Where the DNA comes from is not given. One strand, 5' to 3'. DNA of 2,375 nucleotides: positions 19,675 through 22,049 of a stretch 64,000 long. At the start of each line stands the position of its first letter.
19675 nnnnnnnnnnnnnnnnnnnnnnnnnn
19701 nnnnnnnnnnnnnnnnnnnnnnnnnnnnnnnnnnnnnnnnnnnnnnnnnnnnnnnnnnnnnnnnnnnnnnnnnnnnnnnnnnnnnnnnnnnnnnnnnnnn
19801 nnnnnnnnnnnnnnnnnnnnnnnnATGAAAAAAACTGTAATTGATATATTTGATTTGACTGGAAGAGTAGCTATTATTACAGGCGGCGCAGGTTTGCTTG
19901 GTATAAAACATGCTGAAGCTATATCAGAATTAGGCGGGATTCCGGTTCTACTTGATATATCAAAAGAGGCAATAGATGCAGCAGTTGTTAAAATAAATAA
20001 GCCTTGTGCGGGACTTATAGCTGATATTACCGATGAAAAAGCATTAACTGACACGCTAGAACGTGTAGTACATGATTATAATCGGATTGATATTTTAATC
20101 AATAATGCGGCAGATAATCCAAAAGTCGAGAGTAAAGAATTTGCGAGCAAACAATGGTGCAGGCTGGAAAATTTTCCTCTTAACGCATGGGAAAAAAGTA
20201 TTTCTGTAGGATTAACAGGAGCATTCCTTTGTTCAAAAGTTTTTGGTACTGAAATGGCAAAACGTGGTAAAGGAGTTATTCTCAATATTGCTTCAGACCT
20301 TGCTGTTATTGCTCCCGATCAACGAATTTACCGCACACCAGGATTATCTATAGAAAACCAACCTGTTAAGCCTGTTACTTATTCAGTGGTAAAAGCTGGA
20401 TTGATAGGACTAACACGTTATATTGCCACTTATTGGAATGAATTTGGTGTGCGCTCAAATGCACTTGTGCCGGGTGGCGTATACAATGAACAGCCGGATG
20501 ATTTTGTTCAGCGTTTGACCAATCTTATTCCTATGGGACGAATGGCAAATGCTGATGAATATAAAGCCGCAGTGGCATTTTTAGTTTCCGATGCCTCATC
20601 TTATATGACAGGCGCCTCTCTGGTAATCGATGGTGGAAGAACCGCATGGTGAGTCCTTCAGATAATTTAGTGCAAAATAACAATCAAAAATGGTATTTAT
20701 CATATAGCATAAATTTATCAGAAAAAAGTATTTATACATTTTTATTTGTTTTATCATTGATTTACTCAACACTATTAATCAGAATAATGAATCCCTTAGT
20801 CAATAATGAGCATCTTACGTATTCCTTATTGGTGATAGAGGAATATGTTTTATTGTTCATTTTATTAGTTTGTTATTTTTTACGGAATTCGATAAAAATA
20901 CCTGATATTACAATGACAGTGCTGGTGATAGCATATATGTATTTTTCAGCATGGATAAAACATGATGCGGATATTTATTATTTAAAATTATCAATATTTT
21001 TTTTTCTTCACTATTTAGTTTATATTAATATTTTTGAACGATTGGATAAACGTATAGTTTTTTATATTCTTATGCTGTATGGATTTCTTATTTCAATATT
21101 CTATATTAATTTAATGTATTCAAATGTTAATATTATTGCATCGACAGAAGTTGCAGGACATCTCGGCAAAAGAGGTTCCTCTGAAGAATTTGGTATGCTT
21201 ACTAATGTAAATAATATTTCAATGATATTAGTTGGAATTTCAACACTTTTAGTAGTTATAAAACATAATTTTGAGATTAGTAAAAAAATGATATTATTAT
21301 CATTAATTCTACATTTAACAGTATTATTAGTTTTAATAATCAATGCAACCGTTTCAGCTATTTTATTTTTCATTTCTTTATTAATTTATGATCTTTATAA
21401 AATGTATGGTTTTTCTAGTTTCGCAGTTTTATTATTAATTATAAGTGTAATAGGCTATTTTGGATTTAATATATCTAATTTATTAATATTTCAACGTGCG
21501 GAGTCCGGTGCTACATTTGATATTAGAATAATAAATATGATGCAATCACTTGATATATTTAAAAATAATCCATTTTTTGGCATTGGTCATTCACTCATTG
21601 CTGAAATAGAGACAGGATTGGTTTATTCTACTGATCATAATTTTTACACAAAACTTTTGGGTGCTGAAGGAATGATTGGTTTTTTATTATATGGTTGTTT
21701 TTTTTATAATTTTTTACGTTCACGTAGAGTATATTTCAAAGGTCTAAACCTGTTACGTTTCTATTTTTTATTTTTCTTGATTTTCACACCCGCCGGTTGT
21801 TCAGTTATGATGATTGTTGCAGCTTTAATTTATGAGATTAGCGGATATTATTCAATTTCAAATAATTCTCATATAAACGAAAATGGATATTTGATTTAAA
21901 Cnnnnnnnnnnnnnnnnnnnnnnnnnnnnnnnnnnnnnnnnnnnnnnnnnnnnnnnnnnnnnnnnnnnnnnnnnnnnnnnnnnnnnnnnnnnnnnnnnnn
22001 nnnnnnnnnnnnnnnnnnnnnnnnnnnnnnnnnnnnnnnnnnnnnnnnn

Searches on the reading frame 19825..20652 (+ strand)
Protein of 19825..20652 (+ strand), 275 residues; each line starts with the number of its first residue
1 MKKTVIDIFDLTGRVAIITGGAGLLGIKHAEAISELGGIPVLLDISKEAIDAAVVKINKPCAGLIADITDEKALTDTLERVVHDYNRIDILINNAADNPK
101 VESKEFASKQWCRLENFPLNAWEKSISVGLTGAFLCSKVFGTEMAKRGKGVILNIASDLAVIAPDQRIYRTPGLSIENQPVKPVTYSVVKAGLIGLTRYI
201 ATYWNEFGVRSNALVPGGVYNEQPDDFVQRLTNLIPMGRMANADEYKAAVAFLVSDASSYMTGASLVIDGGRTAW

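Call 9: search_protein_families(library=pfam, proteins=[window:19825-20652:+], max_evalue=0.0001)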
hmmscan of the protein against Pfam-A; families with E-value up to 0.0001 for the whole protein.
window:19825-20652:+ (275 aa): 2 families
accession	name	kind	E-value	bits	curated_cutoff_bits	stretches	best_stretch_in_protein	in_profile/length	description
PF13561.12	adh_short_C2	-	2e-36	126.2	27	1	26-272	9-235/236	Enoyl-(Acyl carrier protein) reductase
PF00106.31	adh_short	-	1.3e-26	93.7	26.6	1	14-161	1-140/195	short chain dehydrogenase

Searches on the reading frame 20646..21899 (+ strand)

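Call 9: search_protein_families(library=pfam, proteins=[window:20646-21899:+], max_evalue=0.0001)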
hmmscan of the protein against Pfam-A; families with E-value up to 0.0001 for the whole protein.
window:20646-21899:+ (417 aa): 1 family
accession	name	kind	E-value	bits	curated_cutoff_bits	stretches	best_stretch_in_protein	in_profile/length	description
PF04932.20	Wzy_C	-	3e-07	30.8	31.7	1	227-349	15-148/149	O-Antigen ligase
